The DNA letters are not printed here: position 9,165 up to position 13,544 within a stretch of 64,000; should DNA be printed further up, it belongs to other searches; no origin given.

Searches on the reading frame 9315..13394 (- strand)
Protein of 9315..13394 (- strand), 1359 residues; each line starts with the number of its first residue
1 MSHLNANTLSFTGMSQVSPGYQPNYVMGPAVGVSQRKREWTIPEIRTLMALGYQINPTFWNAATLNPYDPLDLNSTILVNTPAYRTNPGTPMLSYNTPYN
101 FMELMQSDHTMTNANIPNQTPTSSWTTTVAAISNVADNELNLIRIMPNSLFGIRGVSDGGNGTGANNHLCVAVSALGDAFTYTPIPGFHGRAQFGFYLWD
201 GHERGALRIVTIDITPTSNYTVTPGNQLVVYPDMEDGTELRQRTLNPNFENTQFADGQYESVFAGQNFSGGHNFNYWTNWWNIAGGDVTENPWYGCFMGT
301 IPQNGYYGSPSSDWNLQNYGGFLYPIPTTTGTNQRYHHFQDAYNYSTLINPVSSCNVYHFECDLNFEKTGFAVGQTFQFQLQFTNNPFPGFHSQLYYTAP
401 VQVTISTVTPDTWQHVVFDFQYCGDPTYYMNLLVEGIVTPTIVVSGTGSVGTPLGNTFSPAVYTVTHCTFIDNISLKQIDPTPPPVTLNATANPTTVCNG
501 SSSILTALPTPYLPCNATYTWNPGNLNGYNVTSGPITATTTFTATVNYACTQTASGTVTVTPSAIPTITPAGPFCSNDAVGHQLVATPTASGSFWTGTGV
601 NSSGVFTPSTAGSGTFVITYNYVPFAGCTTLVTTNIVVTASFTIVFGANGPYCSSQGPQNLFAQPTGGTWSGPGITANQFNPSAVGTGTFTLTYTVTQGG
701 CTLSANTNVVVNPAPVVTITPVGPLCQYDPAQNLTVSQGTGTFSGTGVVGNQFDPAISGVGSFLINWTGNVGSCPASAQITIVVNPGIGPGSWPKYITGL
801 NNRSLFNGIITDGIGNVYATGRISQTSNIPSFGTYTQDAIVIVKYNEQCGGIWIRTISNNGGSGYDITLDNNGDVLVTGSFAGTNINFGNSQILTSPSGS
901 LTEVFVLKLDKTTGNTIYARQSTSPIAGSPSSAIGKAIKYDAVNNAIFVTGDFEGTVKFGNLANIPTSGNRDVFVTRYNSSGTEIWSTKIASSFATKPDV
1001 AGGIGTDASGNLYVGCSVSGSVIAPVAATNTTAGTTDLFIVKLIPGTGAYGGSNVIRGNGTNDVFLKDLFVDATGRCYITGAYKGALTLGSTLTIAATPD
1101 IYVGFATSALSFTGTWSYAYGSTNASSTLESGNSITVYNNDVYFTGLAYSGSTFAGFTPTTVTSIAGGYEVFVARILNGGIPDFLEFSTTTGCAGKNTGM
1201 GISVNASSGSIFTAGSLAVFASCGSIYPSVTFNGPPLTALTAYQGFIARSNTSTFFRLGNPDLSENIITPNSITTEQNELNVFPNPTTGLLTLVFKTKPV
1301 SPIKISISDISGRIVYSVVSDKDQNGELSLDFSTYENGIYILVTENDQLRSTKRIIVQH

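Call 43: search_protein_families(library=pfam, proteins=[window:9315-13394:-], max_evalue=0.001)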
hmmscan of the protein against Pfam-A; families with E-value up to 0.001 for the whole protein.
window:9315-13394:- (1359 aa): 1 family
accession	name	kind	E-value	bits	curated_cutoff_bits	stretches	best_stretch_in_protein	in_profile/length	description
PF18962.6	Por_Secre_tail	-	7.1e-13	49.1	27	1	1282-1357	1-75/75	Secretion system C-terminal sorting domain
